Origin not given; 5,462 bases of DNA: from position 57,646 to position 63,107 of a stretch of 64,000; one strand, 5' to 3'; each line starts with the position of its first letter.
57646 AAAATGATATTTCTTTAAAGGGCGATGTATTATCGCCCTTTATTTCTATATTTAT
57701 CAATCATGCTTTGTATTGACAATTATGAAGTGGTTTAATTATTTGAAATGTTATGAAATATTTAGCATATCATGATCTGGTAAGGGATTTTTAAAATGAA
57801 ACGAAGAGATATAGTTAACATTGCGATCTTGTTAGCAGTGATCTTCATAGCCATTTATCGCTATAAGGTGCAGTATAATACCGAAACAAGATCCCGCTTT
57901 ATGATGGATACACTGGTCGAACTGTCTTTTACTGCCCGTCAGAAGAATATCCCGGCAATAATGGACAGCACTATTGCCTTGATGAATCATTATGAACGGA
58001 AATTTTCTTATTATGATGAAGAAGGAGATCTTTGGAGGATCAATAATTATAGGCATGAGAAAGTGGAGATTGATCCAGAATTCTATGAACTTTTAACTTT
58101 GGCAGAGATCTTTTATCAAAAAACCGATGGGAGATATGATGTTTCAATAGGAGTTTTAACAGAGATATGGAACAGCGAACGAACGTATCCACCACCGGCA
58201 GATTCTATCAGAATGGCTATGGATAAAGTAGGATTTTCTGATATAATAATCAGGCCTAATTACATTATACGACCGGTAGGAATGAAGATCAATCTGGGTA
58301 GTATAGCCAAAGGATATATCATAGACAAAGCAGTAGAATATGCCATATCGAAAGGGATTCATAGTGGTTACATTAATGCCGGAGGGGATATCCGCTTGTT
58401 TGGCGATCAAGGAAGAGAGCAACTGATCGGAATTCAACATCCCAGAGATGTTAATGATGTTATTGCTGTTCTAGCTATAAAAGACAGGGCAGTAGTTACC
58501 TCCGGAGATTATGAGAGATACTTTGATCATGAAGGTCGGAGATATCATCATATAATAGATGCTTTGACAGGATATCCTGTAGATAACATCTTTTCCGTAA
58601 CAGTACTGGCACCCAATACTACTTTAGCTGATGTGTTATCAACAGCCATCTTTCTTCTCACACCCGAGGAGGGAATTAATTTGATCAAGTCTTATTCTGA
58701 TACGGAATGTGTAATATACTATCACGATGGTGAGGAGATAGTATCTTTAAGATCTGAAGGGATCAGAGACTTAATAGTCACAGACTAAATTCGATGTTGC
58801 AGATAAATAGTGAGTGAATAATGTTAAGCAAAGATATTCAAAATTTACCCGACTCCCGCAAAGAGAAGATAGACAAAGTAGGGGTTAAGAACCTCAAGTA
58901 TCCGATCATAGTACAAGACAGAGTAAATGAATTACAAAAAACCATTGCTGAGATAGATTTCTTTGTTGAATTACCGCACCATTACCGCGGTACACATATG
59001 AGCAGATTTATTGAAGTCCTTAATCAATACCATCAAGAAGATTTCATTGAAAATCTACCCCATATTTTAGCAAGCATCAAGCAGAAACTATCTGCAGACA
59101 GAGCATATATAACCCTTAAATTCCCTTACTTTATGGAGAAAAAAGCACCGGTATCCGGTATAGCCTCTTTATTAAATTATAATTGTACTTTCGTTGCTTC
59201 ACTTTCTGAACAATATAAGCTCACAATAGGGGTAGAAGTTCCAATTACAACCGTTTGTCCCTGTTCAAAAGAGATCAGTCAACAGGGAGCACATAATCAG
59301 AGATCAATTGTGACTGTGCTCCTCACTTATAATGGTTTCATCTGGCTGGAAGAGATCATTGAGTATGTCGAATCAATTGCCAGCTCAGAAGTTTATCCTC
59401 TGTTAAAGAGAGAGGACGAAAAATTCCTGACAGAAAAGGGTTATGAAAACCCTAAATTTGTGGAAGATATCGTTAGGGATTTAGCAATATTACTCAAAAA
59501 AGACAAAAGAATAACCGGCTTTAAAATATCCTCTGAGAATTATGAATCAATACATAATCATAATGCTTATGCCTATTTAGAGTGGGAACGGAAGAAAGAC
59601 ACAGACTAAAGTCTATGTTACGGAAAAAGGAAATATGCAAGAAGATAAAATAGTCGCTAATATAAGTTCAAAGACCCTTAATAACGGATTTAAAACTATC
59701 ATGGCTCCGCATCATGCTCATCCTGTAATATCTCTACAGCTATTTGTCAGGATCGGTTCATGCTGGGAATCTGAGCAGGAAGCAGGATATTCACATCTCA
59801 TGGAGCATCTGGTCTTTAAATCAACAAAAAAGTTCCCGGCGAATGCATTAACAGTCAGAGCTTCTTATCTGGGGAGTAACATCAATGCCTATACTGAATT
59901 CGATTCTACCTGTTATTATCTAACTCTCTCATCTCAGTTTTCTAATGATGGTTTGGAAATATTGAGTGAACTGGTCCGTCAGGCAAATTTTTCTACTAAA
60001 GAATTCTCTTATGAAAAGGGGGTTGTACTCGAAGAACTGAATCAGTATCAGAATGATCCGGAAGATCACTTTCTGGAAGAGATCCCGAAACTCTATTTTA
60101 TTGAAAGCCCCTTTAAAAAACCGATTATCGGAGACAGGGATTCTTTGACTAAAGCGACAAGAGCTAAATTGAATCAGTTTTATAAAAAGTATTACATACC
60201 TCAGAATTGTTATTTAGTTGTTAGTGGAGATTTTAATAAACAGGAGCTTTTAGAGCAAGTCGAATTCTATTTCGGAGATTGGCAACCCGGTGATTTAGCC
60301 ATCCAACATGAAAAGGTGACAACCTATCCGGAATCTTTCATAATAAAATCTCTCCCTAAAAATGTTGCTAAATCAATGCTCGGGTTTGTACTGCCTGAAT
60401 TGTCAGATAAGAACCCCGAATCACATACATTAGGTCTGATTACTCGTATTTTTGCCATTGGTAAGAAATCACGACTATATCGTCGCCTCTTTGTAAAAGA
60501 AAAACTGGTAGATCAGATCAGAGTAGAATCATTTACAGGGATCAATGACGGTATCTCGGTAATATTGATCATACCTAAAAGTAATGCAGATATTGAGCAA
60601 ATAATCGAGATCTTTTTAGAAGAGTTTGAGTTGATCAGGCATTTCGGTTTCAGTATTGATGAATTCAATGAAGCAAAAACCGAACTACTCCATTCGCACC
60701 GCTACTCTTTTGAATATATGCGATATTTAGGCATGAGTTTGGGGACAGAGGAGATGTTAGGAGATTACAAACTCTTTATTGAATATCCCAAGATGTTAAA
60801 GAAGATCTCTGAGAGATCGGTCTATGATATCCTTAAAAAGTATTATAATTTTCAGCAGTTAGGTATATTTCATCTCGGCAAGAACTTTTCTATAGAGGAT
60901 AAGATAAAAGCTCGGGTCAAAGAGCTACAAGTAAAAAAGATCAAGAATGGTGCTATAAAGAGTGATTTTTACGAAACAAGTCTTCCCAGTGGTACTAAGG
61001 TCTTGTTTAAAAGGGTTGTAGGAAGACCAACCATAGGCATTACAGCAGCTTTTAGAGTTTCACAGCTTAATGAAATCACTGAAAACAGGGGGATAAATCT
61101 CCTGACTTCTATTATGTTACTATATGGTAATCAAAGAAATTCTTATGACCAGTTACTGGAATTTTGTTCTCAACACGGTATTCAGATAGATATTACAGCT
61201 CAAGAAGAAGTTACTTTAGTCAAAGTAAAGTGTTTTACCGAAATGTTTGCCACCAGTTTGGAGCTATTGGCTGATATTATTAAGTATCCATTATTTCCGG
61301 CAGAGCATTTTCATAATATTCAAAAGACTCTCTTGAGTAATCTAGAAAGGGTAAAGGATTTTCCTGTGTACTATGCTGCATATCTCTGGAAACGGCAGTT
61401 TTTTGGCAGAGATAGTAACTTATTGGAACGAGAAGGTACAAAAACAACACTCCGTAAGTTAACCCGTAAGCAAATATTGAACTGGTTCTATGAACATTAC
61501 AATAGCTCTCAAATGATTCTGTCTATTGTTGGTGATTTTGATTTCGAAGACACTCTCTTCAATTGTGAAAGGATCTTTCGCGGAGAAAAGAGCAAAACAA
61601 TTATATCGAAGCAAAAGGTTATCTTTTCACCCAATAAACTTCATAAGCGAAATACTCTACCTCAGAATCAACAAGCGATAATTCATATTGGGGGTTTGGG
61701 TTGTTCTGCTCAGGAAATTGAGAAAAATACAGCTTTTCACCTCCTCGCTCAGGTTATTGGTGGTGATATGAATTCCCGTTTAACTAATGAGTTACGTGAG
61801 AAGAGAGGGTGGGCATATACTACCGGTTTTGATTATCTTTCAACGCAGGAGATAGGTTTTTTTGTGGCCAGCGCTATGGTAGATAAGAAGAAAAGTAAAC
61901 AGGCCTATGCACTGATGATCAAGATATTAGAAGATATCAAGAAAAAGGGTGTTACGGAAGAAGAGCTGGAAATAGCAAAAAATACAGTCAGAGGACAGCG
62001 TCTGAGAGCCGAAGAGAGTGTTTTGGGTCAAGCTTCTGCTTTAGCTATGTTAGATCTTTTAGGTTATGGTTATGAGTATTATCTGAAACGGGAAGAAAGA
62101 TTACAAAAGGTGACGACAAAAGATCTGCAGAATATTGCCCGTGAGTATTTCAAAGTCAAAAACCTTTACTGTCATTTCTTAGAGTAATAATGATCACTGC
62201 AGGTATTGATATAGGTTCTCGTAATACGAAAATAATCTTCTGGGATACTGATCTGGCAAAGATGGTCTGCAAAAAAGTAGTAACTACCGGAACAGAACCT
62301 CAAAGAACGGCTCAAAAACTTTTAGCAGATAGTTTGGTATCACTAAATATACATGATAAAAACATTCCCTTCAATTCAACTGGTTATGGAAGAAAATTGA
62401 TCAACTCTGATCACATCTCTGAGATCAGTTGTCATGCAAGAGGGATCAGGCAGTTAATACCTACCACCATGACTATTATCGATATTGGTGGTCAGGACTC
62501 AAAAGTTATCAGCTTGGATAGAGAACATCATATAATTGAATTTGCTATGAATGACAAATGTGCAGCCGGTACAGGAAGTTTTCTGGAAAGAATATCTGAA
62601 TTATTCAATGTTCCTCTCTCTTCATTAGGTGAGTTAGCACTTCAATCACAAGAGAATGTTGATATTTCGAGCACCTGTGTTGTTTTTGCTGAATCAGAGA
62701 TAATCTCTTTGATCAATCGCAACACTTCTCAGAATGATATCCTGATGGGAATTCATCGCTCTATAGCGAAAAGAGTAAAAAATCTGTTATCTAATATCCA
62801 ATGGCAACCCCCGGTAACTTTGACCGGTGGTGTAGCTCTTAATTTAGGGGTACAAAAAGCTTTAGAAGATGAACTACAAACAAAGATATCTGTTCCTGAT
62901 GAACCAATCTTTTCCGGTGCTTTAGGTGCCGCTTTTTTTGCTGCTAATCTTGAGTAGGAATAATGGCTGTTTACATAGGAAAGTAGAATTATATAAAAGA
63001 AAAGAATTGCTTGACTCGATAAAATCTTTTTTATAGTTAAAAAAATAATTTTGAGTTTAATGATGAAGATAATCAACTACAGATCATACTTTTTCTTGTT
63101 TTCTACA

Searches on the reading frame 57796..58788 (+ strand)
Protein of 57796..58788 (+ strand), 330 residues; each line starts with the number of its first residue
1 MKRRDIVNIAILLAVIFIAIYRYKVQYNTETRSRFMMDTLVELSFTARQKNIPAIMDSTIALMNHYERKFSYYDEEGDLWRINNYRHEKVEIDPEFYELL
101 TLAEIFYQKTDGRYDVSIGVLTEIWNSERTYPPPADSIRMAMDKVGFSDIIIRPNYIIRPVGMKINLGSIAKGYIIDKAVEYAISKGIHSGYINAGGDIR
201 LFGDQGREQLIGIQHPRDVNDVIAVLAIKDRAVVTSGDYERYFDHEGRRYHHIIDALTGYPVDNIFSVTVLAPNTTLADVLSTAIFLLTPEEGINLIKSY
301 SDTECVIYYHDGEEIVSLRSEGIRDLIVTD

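Call 63: search_protein_families(library=pfam, proteins=[window:57796-58788:+], max_evalue=0.00001)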
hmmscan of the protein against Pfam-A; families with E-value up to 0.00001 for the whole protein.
window:57796-58788:+ (330 aa): 1 family
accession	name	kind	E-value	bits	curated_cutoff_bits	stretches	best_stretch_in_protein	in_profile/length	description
PF02424.20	ApbE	-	6.1e-77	259.2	25.6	1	37-306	1-265/266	ApbE family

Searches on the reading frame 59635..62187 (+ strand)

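Call 50: search_protein_families(library=pfam, proteins=[window:59635-62187:+], max_evalue=0.00001)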
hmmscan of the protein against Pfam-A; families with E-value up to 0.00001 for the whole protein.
window:59635-62187:+ (850 aa): 2 families
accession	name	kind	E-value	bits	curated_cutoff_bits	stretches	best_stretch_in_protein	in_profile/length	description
PF05193.26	Peptidase_M16_C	-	2.6e-62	210.4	23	2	608-784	1-180/181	Peptidase M16 inactive domain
PF00675.25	Peptidase_M16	-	7e-37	127.1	22.3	2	28-167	9-148/149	Insulinase (Peptidase family M16)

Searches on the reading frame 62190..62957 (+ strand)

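Call 63: search_protein_families(library=pfam, proteins=[window:62190-62957:+], max_evalue=0.00001)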
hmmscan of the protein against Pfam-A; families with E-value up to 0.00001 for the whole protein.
window:62190-62957:+ (255 aa): 1 family
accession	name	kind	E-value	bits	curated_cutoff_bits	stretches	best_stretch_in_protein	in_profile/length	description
PF01869.26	BcrAD_BadFG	-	4e-53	181.1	31.5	1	5-251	2-271/271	BadF/BadG/BcrA/BcrD ATPase family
